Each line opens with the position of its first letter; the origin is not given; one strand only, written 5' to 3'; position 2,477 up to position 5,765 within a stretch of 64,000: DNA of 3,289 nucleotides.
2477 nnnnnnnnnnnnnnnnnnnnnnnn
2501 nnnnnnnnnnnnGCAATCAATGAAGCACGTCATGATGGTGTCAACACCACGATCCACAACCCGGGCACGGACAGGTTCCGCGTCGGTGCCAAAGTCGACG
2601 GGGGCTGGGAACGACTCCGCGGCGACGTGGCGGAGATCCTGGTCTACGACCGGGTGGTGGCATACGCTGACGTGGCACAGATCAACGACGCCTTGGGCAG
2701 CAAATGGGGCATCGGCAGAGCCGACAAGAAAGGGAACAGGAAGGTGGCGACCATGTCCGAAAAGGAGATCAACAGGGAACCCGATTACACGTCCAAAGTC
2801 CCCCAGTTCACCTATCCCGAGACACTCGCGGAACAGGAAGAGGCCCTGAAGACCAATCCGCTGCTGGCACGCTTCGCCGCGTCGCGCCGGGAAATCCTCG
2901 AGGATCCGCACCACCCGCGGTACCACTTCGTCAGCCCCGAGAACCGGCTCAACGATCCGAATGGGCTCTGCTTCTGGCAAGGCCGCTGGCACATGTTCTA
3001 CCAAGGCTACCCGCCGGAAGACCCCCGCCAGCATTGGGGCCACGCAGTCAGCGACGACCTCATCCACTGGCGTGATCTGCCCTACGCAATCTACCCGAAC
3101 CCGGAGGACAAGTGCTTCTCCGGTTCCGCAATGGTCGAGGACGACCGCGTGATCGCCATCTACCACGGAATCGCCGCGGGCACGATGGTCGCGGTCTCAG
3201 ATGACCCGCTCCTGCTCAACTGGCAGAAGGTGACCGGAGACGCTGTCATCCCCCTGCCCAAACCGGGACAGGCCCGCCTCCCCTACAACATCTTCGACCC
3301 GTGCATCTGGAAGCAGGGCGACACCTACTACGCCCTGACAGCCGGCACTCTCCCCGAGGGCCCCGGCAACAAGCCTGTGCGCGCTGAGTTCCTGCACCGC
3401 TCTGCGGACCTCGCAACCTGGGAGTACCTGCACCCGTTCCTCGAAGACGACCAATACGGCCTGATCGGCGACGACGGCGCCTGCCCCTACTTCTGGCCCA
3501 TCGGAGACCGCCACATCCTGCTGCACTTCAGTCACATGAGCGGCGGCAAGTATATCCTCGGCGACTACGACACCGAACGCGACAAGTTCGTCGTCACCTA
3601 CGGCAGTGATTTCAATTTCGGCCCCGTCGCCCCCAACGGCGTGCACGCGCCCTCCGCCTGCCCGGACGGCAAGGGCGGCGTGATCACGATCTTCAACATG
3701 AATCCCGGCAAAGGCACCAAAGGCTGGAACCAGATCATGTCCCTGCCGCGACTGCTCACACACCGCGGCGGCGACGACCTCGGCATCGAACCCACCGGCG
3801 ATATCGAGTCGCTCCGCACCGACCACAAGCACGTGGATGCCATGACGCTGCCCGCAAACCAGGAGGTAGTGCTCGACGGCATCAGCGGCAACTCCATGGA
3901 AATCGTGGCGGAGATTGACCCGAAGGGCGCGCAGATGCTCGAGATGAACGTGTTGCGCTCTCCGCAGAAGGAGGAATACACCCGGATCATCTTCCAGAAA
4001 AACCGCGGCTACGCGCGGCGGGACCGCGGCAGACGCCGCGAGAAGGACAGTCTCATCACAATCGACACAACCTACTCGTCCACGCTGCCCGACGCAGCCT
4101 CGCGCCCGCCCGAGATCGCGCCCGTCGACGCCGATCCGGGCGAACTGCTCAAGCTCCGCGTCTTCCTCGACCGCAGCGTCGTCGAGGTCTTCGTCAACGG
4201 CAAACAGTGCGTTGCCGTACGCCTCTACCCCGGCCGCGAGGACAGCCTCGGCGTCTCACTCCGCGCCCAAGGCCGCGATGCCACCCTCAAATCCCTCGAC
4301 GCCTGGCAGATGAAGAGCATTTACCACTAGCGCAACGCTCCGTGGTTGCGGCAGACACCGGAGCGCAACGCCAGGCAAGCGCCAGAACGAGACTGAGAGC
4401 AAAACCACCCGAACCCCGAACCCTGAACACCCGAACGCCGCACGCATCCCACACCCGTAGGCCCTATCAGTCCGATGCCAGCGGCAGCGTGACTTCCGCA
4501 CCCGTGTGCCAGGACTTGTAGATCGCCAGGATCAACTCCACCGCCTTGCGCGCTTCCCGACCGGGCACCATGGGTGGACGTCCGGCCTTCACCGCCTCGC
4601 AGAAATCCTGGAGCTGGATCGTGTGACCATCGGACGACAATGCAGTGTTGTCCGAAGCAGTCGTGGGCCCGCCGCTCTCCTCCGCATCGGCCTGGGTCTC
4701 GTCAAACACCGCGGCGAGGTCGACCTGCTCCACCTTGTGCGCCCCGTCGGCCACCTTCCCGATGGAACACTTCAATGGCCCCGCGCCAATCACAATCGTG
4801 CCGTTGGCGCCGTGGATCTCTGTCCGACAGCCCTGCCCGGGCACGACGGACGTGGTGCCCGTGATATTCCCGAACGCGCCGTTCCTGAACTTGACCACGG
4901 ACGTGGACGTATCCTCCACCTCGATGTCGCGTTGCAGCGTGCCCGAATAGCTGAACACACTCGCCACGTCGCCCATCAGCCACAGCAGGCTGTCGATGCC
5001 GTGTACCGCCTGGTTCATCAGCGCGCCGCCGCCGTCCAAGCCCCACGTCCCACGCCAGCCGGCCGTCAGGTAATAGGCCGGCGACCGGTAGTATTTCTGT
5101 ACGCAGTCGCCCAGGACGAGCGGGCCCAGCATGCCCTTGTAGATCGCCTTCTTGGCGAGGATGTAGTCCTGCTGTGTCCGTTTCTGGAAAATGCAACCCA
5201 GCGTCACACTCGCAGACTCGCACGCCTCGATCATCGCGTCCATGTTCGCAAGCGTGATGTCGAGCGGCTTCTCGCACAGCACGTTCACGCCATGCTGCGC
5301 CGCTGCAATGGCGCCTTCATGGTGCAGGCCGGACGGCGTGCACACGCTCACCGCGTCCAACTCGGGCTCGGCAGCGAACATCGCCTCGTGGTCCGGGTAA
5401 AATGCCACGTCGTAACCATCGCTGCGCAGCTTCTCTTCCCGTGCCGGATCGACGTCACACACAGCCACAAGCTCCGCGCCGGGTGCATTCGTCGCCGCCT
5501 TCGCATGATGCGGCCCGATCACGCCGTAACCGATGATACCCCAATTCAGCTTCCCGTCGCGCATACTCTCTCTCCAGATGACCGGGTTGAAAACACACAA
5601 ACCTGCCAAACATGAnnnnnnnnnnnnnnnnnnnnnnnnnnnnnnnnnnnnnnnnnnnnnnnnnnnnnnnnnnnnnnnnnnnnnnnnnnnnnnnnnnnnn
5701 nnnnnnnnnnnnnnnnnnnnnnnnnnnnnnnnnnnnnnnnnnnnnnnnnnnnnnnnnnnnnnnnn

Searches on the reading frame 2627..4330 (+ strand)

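Call 30: search_protein_families(library=pfam, proteins=[window:2627-4330:+], max_evalue=0.00001)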
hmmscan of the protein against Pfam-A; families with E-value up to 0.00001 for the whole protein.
window:2627-4330:+ (567 aa): 2 families
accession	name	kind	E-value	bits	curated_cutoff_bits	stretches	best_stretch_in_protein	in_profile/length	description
PF00251.26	Glyco_hydro_32N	-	2.4e-38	132.9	22.1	1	100-383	1-301/307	Glycosyl hydrolases family 32 N-terminal domain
PF08244.19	Glyco_hydro_32C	-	3.3e-25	89.4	21.9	1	393-561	2-158/158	Glycosyl hydrolases family 32 C terminal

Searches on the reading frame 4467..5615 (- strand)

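Call 30: search_protein_families(library=pfam, proteins=[window:4467-5615:-], max_evalue=0.00001)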
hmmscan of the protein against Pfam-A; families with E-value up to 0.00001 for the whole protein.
window:4467-5615:- (382 aa): 3 families
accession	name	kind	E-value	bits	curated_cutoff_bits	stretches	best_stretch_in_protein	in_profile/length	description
PF01408.29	GFO_IDH_MocA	-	8.9e-30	104.3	24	1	23-140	1-117/120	Oxidoreductase family, NAD-binding Rossmann fold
PF22725.1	GFO_IDH_MocA_C3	-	1.3e-25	90.2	27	1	153-275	3-124/124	GFO/IDH/MocA C-terminal domain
PF02894.22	GFO_IDH_MocA_C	-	2.5e-25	90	22.9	1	155-377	1-218/218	Oxidoreductase family, C-terminal alpha/beta domain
